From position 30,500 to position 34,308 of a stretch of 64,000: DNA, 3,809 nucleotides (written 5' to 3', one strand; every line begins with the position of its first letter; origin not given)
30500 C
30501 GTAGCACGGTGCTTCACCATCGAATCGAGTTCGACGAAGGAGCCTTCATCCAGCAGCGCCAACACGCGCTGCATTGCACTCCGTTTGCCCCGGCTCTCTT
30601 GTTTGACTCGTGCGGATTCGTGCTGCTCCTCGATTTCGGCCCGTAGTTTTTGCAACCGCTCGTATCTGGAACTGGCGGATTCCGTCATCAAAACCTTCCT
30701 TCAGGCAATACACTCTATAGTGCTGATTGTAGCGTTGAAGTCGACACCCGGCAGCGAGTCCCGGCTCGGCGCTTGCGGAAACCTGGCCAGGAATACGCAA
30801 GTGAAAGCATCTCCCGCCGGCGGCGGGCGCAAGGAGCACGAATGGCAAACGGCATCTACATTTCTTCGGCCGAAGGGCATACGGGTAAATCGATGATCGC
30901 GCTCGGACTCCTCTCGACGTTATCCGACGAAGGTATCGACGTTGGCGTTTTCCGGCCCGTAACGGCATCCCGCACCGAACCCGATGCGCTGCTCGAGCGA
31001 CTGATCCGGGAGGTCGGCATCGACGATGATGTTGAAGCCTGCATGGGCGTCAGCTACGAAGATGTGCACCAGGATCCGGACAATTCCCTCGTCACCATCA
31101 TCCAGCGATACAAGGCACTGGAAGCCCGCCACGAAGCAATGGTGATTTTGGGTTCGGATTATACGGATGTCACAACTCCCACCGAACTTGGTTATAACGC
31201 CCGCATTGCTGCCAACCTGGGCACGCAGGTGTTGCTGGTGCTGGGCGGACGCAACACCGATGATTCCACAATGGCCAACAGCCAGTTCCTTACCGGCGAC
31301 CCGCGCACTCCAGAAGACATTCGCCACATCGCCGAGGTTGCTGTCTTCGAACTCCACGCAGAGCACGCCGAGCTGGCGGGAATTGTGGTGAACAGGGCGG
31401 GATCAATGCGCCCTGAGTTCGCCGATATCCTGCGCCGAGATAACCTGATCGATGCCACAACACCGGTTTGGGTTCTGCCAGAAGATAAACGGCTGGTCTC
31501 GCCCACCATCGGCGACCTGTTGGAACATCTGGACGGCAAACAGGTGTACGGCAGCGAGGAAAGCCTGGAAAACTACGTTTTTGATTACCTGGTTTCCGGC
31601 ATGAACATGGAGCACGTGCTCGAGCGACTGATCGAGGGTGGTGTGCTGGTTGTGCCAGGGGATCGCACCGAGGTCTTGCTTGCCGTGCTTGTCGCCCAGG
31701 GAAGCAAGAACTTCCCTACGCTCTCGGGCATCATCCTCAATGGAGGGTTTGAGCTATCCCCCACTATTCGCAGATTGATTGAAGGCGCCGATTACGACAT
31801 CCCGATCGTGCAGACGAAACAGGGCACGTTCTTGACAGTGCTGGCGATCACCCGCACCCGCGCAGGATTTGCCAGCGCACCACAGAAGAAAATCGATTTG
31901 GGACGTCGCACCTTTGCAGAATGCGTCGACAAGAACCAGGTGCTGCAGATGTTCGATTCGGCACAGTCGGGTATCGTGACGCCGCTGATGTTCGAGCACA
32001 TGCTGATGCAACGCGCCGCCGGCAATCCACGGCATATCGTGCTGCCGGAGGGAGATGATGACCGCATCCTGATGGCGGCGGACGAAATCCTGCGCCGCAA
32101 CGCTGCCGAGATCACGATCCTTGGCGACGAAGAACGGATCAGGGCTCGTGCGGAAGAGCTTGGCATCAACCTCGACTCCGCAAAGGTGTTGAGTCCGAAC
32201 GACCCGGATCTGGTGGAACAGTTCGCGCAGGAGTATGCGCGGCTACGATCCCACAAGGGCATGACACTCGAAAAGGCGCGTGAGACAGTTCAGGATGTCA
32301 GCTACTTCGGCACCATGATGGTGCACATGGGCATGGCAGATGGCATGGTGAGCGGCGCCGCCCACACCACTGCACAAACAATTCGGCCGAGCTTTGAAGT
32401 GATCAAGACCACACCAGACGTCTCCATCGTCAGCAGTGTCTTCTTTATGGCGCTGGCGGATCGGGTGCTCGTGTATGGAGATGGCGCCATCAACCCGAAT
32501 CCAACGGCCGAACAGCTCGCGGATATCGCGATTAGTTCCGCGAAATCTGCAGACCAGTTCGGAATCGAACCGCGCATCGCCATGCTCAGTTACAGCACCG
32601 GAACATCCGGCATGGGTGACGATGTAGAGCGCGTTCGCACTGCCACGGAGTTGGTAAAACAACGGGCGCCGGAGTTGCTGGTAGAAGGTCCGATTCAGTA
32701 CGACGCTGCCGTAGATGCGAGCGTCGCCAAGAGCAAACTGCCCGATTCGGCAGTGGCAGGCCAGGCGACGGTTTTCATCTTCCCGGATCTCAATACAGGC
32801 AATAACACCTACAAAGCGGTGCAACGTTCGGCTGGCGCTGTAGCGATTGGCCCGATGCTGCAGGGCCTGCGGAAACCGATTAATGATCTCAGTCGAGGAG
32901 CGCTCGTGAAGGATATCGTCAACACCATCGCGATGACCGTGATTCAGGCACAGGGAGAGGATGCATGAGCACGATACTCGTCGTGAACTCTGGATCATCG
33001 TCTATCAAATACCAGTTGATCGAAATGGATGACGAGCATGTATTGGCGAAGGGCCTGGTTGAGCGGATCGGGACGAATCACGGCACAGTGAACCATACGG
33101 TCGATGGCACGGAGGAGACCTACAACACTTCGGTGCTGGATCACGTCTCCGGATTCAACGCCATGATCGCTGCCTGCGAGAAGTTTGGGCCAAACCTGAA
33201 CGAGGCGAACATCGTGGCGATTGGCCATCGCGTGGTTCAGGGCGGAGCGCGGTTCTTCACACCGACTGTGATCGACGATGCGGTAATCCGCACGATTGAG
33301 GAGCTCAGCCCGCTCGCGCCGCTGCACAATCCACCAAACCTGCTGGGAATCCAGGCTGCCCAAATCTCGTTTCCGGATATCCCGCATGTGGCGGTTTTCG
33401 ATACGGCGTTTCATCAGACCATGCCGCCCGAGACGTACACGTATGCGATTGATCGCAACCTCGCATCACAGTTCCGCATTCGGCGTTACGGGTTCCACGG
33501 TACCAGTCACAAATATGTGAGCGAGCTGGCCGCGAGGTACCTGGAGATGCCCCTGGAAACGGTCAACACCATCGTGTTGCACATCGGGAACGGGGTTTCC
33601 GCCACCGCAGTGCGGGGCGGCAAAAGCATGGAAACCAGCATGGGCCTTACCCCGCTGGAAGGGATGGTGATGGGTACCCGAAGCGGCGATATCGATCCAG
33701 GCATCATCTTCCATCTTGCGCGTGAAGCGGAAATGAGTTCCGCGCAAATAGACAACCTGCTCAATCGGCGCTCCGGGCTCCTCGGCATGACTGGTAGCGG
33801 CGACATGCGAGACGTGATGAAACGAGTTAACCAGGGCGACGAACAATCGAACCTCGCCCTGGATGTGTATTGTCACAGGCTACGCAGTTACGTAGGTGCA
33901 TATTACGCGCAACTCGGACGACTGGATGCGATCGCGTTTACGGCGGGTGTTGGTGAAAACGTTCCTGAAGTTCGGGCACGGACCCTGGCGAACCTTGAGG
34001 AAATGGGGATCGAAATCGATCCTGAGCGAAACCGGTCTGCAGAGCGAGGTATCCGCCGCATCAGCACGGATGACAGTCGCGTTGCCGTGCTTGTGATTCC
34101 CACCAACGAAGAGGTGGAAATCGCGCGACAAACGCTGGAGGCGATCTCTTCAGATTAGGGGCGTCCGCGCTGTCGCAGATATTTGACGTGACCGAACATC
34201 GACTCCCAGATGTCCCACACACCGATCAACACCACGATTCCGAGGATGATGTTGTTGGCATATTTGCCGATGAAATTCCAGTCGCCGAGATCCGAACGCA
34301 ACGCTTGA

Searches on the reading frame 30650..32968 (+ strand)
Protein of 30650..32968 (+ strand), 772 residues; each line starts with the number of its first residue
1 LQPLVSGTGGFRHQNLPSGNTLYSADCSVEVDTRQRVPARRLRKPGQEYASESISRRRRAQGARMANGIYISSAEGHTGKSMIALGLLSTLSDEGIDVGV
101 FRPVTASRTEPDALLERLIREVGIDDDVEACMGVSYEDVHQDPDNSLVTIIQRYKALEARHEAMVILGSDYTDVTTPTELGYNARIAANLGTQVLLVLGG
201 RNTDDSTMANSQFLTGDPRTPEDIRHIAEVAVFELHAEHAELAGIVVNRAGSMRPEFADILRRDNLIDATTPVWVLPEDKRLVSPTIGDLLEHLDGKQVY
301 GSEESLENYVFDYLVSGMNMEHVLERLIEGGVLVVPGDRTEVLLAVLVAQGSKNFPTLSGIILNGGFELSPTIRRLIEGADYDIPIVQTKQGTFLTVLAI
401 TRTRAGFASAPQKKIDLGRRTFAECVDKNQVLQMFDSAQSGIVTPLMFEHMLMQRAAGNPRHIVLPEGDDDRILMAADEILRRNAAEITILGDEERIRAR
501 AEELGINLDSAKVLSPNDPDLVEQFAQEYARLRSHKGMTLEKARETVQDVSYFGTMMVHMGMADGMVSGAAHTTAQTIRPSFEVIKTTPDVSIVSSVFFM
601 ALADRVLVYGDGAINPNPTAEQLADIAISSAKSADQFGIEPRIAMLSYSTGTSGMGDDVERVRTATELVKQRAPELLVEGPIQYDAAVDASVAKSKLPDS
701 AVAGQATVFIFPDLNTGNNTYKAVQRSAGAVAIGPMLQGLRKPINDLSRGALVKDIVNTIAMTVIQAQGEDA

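Call 42: search_protein_families(library=pfam, proteins=[window:30650-32968:+], max_evalue=0.0001)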
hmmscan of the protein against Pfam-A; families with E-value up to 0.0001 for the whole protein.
window:30650-32968:+ (772 aa): 3 families
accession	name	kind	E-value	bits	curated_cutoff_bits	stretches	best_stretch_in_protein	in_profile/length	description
PF01515.24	PTA_PTB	-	8.9e-128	426.6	24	1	448-764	2-319/319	Phosphate acetyl/butaryl transferase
PF07085.17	DRTGG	-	6.6e-22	77.8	25.2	1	289-402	1-104/105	DRTGG domain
PF13500.12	AAA_26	-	1.1e-17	65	27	1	68-253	2-170/198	AAA domain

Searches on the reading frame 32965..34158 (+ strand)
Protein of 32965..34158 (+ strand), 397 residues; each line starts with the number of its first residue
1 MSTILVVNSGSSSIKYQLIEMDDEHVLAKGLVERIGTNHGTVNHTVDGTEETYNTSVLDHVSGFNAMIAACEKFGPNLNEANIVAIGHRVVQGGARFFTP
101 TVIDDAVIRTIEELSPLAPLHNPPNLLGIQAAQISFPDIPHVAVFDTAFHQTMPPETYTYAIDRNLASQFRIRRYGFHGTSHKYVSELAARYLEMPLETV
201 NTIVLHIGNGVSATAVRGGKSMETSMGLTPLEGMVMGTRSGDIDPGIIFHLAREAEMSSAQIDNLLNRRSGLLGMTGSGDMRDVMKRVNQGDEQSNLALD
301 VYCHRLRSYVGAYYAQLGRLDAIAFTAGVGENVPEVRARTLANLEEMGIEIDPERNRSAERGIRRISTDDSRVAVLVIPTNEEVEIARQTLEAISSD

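Call 42: search_protein_families(library=pfam, proteins=[window:32965-34158:+], max_evalue=0.0001)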
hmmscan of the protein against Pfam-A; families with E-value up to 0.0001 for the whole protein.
window:32965-34158:+ (397 aa): 1 family
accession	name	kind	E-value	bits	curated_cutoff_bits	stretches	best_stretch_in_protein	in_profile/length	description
PF00871.23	Acetate_kinase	-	2.2e-151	504.4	22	1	4-388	2-392/392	Acetokinase family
